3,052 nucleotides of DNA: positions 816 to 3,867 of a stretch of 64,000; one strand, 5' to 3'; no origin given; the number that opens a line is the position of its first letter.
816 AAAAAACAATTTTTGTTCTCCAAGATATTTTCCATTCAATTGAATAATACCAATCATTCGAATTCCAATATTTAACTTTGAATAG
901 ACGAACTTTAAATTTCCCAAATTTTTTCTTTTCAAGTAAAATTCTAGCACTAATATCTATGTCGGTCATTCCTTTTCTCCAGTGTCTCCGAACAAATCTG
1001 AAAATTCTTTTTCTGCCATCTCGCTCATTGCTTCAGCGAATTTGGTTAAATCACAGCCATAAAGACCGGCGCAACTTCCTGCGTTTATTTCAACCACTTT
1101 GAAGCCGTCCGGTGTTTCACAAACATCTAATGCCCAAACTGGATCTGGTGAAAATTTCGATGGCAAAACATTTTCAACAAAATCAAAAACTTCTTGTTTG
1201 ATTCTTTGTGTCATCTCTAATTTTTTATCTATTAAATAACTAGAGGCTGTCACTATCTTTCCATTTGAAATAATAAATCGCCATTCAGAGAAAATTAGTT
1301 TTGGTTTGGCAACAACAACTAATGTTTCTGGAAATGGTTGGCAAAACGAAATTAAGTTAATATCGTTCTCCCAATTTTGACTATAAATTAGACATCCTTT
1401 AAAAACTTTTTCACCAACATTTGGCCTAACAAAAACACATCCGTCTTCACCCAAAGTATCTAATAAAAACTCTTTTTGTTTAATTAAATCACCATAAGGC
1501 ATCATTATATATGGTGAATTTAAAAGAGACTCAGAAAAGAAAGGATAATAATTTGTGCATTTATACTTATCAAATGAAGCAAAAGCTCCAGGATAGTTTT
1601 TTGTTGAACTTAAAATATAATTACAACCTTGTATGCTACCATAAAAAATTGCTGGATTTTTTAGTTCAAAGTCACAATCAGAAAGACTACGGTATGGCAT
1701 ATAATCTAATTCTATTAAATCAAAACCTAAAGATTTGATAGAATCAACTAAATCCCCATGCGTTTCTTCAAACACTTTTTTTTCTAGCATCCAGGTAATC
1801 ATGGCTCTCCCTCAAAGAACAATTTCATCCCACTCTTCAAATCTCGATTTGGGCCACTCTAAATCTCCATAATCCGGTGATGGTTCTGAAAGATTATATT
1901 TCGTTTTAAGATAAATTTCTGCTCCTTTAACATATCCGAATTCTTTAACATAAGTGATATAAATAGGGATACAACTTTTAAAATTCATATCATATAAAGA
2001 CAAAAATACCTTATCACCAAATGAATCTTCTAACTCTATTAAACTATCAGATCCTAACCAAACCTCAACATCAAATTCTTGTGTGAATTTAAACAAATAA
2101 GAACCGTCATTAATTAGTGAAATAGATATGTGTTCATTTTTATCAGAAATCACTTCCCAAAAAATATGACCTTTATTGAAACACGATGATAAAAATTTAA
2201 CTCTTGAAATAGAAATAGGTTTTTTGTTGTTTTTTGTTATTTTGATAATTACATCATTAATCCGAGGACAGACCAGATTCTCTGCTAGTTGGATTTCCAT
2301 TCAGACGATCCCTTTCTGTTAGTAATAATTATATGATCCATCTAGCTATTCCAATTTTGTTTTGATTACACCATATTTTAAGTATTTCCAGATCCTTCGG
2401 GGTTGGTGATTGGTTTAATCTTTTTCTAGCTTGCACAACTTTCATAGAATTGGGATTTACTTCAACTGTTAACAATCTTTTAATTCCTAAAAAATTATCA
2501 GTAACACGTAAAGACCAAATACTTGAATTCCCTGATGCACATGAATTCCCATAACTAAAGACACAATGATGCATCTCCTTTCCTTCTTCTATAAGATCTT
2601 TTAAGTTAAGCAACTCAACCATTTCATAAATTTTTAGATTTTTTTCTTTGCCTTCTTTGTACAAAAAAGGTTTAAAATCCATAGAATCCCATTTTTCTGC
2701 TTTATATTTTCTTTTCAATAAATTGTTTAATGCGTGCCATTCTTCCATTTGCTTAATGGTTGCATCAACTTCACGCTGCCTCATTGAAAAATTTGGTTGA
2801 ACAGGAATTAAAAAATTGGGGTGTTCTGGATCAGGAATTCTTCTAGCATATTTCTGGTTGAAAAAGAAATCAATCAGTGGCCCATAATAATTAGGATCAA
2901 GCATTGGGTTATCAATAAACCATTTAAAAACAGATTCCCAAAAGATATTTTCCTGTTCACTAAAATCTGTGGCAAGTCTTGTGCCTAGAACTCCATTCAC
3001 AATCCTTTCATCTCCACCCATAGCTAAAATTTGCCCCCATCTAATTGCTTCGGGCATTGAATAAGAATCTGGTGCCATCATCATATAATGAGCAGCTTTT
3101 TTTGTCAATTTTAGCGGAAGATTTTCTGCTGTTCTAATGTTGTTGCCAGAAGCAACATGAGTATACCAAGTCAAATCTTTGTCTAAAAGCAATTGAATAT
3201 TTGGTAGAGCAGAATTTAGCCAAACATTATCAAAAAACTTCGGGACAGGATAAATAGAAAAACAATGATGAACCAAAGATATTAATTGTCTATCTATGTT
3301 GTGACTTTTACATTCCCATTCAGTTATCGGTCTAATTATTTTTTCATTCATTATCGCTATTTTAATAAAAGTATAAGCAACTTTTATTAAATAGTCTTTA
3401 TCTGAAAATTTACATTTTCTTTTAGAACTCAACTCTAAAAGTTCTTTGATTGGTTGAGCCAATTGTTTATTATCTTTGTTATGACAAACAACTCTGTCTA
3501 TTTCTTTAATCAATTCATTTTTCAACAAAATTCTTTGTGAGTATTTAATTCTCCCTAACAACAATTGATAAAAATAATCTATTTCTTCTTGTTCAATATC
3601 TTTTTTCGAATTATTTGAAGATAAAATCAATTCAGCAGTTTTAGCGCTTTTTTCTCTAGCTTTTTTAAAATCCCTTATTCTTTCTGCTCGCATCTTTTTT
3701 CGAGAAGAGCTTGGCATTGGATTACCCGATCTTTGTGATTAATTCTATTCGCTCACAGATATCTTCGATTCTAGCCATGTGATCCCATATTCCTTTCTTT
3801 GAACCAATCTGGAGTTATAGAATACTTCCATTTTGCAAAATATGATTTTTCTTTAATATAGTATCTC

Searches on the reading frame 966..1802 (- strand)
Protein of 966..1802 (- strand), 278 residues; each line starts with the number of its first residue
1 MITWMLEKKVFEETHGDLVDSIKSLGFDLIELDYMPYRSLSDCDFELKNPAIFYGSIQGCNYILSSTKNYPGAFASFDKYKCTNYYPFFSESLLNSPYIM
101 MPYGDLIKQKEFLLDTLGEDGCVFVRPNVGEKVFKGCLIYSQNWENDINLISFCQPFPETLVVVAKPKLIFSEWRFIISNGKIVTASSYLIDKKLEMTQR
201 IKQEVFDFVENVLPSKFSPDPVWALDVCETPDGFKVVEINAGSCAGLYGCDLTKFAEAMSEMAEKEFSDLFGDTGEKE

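Call 25: find_encoding_contigs(protein=window:966-1802:-, flank=10000, max_places=3)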
Protein window:966-1802:- (278 aa): 10 contigs read that carry it; 3 places shown.
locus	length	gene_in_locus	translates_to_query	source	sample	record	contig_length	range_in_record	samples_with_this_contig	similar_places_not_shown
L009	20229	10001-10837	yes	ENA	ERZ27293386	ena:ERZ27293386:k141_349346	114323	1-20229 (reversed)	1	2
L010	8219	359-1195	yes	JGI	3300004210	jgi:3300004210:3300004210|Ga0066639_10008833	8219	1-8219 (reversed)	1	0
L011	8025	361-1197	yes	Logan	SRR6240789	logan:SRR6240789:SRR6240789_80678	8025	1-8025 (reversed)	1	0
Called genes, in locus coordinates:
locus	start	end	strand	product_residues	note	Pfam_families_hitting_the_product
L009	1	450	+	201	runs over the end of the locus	-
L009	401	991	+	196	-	-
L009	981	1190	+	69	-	-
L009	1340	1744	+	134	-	-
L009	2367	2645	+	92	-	PF21840:DUF6899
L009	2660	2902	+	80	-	-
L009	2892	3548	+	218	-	-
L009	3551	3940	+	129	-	-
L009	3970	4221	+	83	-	-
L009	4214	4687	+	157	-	PF18907:DUF5662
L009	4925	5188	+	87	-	-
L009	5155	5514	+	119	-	-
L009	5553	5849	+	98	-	-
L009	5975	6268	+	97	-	-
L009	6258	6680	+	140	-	PF00583:Acetyltransf_1, PF13508:Acetyltransf_7 (weak), PF08445:FR47 (weak)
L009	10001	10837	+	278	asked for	PF14243:R2K_3, PF18299:R2K_2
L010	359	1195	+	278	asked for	PF14243:R2K_3, PF18299:R2K_2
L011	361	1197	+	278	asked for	PF14243:R2K_3, PF18299:R2K_2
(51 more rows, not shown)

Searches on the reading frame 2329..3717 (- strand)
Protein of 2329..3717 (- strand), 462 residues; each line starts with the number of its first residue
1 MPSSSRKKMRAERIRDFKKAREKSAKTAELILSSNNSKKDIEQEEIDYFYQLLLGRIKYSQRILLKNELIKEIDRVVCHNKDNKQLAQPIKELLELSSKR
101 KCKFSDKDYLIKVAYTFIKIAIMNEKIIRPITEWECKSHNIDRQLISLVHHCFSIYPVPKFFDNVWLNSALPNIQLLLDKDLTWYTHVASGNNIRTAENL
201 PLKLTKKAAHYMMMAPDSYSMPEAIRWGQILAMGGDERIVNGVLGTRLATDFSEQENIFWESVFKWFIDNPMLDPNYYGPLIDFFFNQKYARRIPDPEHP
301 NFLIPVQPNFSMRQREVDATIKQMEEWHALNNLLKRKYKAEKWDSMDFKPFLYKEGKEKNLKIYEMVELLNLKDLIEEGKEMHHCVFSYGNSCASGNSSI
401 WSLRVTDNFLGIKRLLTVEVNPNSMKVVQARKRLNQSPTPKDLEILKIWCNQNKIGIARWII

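Call 16: search_protein_families(library=phrogs, alignment_id=A2, max_evalue=0.00001)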
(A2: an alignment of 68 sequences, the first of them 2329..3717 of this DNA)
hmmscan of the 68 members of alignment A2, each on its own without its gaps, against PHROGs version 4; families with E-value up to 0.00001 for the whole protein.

A. member 1, window:2329-3717:- (462 aa): 3 families
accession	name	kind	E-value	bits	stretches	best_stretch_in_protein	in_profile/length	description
phrog_3169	-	unknown function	1.7e-19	71.3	1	353-459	373-472/474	-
phrog_7484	-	unknown function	3e-08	33.9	1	345-454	336-444/450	-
phrog_8470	-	unknown function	1.1e-06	28.7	1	373-449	473-547/567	-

B. families by the number of members that match (of 68 scanned): 33 families (the first 25 are shown)
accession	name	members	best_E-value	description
phrog_506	-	2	2.6e-24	transposase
phrog_12300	-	2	1.8e-17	transposase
phrog_200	-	1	4.2e-68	lipoprotein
phrog_624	-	1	3.2e-52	DNA binding protein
phrog_6620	-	1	3.9e-52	transposase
phrog_7313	-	1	1.5e-50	-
phrog_67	-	1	3e-40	DNA methyltransferase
phrog_1866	-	1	8.4e-30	-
phrog_95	-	1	1.1e-20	integrase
phrog_3169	-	1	1.7e-19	-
phrog_125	-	1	4.4e-19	DNA invertase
phrog_25184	-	1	1.9e-13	HNH endonuclease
phrog_8660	-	1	4.1e-13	HNH endonuclease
phrog_4243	-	1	2.6e-12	-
phrog_6050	-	1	1.8e-11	HNH endonuclease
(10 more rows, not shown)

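Call 17: search_protein_families(library=pfam, alignment_id=A2, max_evalue=0.00001)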
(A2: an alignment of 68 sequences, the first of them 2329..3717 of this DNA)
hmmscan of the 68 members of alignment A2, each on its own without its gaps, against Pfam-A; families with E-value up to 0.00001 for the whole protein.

A. member 1, window:2329-3717:- (462 aa): 1 family
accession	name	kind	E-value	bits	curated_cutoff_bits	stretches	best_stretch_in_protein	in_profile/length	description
PF14284.11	PcfJ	-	6.8e-15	55.6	25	1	321-441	35-141/147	PcfJ-like protein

B. families by the number of members that match (of 68 scanned): 20 families
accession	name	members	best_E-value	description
PF07282.18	Cas12f1-like_TNB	2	2.6e-12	Cas12f1-like, TNB domain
PF01555.25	N6_N4_Mtase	1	2.4e-38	DNA methylase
PF18907.5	DUF5662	1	7.9e-34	Family of unknown function (DUF5662)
PF01981.21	PTH2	1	5e-27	Peptidyl-tRNA hydrolase PTH2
PF00239.26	Resolvase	1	5.1e-26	Resolvase, N terminal domain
PF01145.31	Band_7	1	3.5e-22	SPFH domain / Band 7 family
PF14284.11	PcfJ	1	6.8e-15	PcfJ-like protein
PF18299.6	R2K_2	1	1.2e-13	ATP-grasp domain, R2K clade family 2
PF14243.11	R2K_3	1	1.7e-13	ATP-grasp domain, R2K clade family 3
PF05406.20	WGR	1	1.2e-12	WGR domain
PF00376.29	MerR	1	4.7e-12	MerR family regulatory protein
PF13411.12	MerR_1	1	1.5e-10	MerR HTH family regulatory protein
PF14279.12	HNH_5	1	2.2e-10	HNH endonuclease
PF12728.13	HTH_17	1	5.2e-09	Helix-turn-helix domain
PF01844.29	HNH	1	1.1e-08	HNH endonuclease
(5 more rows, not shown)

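Call 101: find_related_loci(query=window:2329-3717:-, collection=viral_contigs, flank=10000)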
Query window:2329-3717:- (462 aa) in viral_contigs; peptide patterns used: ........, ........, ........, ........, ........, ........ (x = any residue, [..] = any of these).
4 stretches matched a pattern, but none encodes a relative of the query by tblastn (E <= 1e-3).
